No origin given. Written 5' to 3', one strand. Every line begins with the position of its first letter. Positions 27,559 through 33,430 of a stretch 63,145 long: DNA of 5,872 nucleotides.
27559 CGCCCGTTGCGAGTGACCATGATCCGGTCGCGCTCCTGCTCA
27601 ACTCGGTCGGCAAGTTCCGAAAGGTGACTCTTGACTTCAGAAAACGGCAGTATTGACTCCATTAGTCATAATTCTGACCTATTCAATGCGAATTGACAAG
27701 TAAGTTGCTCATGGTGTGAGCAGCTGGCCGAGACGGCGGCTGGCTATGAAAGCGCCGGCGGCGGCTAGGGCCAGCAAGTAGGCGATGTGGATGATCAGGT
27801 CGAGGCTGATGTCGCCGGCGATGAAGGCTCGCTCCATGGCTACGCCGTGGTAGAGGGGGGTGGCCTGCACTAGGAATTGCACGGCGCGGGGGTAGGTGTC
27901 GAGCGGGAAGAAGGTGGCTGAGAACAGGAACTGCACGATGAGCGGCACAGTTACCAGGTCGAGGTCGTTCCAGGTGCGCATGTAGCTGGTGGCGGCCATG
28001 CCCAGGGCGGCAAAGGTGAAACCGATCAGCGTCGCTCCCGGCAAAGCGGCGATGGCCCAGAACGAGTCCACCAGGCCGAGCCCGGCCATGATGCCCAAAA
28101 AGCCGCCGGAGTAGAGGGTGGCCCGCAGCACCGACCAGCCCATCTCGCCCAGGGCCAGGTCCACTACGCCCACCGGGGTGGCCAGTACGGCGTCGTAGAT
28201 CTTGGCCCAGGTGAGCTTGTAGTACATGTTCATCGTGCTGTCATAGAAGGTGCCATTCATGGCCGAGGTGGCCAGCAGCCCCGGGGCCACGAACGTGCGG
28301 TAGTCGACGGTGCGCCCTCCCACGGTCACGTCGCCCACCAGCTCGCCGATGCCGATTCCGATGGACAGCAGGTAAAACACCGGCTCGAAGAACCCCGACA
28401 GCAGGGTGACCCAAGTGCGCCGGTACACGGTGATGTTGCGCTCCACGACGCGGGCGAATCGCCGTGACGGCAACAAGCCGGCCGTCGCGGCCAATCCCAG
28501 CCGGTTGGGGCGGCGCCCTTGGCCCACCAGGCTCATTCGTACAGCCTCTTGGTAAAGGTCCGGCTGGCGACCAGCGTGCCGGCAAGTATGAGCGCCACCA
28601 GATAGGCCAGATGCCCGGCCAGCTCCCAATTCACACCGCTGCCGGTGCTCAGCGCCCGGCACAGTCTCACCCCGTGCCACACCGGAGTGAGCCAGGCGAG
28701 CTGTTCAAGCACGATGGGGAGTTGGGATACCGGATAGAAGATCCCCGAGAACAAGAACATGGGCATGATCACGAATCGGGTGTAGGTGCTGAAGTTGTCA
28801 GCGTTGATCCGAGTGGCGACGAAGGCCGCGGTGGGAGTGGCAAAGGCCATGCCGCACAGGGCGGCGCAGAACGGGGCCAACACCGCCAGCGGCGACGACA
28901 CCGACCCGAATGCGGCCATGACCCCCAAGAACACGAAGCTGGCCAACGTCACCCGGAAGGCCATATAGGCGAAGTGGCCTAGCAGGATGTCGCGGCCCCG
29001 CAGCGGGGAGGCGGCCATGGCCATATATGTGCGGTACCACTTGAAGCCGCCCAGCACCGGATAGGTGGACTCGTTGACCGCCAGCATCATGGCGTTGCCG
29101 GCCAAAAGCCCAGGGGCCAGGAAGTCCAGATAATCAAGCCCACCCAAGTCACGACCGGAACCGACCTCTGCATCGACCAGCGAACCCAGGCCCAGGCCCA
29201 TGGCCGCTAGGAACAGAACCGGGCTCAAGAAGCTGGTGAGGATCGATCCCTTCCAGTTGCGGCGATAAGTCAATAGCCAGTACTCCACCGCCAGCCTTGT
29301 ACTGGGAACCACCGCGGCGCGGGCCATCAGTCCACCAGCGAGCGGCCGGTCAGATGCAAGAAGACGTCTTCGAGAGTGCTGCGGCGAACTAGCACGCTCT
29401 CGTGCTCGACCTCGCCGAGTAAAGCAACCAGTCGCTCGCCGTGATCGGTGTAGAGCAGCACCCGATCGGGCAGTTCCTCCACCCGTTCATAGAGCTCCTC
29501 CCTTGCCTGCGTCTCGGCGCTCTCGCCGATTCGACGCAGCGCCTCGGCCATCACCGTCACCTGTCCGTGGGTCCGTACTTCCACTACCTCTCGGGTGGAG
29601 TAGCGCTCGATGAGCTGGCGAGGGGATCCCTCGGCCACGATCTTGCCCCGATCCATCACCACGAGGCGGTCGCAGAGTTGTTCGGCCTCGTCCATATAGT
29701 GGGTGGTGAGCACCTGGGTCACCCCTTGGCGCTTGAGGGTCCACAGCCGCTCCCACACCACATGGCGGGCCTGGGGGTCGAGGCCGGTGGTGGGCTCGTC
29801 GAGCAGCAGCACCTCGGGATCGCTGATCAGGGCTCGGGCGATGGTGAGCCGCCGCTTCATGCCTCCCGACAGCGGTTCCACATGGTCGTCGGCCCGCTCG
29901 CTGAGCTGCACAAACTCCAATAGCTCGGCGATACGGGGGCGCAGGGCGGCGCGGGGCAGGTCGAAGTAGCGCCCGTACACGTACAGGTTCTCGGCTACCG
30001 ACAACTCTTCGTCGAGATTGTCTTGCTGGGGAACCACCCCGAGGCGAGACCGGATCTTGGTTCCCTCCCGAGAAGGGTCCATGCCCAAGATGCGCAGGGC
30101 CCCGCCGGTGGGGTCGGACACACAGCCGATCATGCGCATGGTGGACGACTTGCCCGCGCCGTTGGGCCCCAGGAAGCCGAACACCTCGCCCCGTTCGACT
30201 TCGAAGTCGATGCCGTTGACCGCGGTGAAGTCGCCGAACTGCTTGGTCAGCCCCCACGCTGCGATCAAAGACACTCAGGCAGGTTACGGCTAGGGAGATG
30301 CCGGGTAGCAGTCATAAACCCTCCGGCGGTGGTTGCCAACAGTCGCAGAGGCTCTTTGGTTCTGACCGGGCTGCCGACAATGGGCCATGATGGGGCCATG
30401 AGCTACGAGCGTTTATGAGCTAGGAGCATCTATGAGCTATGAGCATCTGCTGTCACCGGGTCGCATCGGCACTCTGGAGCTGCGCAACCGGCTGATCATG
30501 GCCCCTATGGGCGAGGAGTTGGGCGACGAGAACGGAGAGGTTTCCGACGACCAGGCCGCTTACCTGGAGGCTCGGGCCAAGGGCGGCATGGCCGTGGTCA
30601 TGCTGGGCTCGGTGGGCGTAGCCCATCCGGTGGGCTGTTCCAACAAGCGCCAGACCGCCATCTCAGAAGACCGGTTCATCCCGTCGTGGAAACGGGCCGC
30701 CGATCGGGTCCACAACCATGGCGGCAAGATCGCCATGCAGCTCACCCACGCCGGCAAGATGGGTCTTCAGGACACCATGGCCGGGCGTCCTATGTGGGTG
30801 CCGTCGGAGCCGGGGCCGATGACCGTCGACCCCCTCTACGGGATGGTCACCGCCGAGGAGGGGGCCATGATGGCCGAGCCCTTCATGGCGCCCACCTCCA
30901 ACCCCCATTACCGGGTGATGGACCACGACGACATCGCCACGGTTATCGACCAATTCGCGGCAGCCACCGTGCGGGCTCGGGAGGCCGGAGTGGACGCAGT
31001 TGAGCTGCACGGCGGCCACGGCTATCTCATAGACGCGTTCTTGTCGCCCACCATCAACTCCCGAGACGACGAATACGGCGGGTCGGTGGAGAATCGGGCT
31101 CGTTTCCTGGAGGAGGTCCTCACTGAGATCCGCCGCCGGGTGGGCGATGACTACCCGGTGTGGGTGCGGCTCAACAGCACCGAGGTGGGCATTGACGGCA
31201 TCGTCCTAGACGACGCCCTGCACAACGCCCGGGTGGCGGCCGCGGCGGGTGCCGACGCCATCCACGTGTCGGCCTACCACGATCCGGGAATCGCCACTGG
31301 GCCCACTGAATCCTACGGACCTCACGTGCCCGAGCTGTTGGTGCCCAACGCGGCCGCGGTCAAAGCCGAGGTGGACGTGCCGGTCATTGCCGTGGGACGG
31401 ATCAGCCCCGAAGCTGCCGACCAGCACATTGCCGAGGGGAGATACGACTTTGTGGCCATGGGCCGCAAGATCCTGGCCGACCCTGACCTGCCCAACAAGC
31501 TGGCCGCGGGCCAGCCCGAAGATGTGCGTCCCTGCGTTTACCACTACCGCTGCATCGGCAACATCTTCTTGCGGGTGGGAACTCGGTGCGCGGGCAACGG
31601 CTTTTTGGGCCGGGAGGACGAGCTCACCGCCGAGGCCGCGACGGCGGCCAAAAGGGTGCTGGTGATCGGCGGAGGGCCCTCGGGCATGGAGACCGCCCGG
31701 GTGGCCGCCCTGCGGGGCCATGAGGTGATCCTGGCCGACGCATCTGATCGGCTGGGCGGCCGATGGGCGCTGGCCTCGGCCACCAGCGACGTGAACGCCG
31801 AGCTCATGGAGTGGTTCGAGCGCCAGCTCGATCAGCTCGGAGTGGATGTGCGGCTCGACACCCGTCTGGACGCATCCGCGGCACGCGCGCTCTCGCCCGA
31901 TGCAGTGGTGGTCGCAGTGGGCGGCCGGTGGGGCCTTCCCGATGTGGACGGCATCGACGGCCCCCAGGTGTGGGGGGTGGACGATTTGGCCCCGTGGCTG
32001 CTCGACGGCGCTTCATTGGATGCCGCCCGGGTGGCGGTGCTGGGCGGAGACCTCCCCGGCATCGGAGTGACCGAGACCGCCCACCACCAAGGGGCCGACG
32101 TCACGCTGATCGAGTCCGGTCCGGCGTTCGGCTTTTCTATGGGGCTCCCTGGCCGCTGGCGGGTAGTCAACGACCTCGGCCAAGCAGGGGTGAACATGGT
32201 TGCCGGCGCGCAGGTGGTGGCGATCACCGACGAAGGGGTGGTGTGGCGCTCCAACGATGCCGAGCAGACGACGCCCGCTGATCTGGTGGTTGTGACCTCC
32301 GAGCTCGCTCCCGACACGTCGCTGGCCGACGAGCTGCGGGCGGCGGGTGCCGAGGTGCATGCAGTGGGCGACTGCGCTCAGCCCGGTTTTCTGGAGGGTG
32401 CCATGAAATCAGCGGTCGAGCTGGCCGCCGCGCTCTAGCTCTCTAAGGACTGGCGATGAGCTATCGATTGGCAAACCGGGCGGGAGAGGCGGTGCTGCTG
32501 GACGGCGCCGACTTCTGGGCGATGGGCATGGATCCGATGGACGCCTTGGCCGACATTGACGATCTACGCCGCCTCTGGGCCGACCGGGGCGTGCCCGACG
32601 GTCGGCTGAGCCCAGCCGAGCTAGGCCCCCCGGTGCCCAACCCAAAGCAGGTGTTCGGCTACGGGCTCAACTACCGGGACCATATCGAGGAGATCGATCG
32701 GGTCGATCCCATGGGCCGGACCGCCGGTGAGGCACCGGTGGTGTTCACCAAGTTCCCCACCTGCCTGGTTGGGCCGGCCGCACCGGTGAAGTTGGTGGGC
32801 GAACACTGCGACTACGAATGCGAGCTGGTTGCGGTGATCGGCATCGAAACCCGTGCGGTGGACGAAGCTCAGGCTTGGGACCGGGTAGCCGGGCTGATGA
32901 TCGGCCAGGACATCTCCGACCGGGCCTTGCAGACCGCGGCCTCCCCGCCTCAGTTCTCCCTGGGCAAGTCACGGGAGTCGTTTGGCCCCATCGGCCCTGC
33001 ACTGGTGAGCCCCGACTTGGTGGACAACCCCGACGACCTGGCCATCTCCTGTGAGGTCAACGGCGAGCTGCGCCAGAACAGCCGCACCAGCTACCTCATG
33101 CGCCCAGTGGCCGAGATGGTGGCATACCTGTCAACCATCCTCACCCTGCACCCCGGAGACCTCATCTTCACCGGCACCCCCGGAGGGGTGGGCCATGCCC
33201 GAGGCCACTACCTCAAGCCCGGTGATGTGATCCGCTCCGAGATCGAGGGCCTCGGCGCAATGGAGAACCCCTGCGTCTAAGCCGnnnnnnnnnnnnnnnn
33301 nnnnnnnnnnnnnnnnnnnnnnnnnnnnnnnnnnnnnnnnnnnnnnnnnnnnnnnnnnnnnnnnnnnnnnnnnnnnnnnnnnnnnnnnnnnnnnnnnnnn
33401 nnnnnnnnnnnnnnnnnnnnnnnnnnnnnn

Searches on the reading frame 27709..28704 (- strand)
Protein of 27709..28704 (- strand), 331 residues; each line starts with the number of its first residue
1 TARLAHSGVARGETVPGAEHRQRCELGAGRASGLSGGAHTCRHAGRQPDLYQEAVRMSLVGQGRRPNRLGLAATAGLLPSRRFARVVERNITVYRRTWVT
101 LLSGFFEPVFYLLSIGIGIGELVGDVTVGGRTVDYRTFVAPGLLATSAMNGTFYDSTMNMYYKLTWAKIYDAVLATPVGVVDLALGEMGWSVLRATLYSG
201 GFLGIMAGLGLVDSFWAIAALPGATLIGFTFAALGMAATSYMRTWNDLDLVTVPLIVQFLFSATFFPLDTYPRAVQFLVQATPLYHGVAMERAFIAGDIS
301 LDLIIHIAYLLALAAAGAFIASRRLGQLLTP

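Call 11: search_protein_families(library=pfam, proteins=[window:27709-28704:-])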
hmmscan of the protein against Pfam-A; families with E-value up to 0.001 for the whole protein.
window:27709-28704:- (331 aa): 2 families
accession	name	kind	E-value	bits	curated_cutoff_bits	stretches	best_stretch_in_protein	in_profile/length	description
PF01061.29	ABC2_membrane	-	3.7e-13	50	26.9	1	84-290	4-205/211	ABC-2 type transporter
PF12698.13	ABC2_membrane_3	-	0.00083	19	31.6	0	132-321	157-345/347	ABC-2 family transporter protein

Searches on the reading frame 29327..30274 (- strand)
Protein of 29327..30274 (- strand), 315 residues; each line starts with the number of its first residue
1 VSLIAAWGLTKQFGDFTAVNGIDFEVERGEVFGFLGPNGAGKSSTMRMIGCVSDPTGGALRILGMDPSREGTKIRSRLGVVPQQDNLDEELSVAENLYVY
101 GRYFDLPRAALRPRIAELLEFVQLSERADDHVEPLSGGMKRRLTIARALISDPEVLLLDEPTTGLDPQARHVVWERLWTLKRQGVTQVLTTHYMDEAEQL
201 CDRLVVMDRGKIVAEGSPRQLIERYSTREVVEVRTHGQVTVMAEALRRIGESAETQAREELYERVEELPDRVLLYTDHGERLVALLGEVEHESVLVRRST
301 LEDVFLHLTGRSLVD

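Call 11: search_protein_families(library=pfam, proteins=[window:29327-30274:-])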
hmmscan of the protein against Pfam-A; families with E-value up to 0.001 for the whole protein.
window:29327-30274:- (315 aa): 2 families
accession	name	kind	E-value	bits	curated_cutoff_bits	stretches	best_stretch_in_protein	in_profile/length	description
PF00005.33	ABC_tran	-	1.1e-32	114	25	1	20-163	2-137/137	ABC transporter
PF13304.12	AAA_21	-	3.1e-09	37.8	27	1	135-192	238-298/304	AAA domain, putative AbiEii toxin, Type IV TA system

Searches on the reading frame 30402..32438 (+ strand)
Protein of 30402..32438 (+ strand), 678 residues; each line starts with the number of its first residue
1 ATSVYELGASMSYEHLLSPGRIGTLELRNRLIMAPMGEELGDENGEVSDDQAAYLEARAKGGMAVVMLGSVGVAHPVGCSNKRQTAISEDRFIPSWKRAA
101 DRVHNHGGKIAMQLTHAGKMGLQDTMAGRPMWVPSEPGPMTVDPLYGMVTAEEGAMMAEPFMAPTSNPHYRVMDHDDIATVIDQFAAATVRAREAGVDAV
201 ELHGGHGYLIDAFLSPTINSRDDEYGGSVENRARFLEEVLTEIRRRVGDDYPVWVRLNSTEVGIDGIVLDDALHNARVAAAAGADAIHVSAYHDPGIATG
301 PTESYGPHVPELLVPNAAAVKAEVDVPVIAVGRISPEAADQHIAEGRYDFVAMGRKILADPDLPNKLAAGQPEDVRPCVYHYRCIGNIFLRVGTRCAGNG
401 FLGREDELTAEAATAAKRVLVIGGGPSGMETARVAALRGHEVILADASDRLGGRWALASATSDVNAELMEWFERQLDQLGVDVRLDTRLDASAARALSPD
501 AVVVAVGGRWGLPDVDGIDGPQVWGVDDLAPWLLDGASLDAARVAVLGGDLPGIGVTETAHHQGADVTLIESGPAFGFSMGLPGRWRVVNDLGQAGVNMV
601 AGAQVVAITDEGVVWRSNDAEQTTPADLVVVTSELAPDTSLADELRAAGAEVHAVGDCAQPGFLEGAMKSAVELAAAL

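Call 12: search_protein_families(library=pfam, proteins=[window:30402-32438:+])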
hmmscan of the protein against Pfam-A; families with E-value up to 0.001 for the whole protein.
window:30402-32438:+ (678 aa): 11 families
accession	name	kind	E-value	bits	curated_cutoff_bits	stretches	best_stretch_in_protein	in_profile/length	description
PF00724.26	Oxidored_FMN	-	2.8e-67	227.9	27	1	16-372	2-340/342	NADH:flavin oxidoreductase / NADH oxidase family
PF07992.20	Pyr_redox_2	-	2.3e-21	76.9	26.1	2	495-652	96-251/291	Pyridine nucleotide-disulphide oxidoreductase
PF00070.33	Pyr_redox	-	6e-13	49.5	22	2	418-492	1-66/82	Pyridine nucleotide-disulphide oxidoreductase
PF13450.12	NAD_binding_8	-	3.7e-07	30.8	21.9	1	421-456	1-36/68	NAD(P)-binding Rossmann-like domain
PF12831.13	FAD_oxidored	-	7.2e-07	29.3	27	1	419-467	2-50/416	FAD dependent oxidoreductase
PF03486.20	HI0933_like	-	1.7e-06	28.1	50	1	418-454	2-38/244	HI0933-like protein Rossmann domain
PF01207.24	Dus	-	2.7e-05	23.9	20.4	1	225-369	99-232/311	Dihydrouridine synthase (Dus)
PF13738.12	Pyr_redox_3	-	0.00034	20.4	30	0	413-453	161-201/305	Pyridine nucleotide-disulphide oxidoreductase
PF01262.27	AlaDh_PNT_C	-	0.00052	19.9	23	0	415-448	27-60/214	Alanine dehydrogenase/PNT, C-terminal domain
PF00890.30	FAD_binding_2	-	0.00082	19.1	20.4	0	419-466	2-49/414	FAD binding domain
PF01266.30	DAO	-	0.00096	19.2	27.9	1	418-453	1-37/353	FAD dependent oxidoreductase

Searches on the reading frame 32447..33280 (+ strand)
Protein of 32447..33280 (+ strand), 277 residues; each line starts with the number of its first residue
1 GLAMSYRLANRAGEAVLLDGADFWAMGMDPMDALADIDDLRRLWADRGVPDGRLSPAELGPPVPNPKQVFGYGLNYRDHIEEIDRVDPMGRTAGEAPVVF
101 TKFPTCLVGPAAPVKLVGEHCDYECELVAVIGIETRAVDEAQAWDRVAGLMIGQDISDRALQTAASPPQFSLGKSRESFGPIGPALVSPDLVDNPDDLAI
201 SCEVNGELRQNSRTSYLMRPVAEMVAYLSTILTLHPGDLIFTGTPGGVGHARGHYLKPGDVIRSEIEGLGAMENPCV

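Call 12: search_protein_families(library=pfam, proteins=[window:32447-33280:+])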
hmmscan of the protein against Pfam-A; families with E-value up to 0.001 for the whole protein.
window:32447-33280:+ (277 aa): 1 family
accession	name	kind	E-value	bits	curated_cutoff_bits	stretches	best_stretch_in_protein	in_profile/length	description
PF01557.24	FAA_hydrolase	-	7.9e-59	199.3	23.9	1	69-275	2-212/214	Fumarylacetoacetate (FAA) hydrolase C-terminal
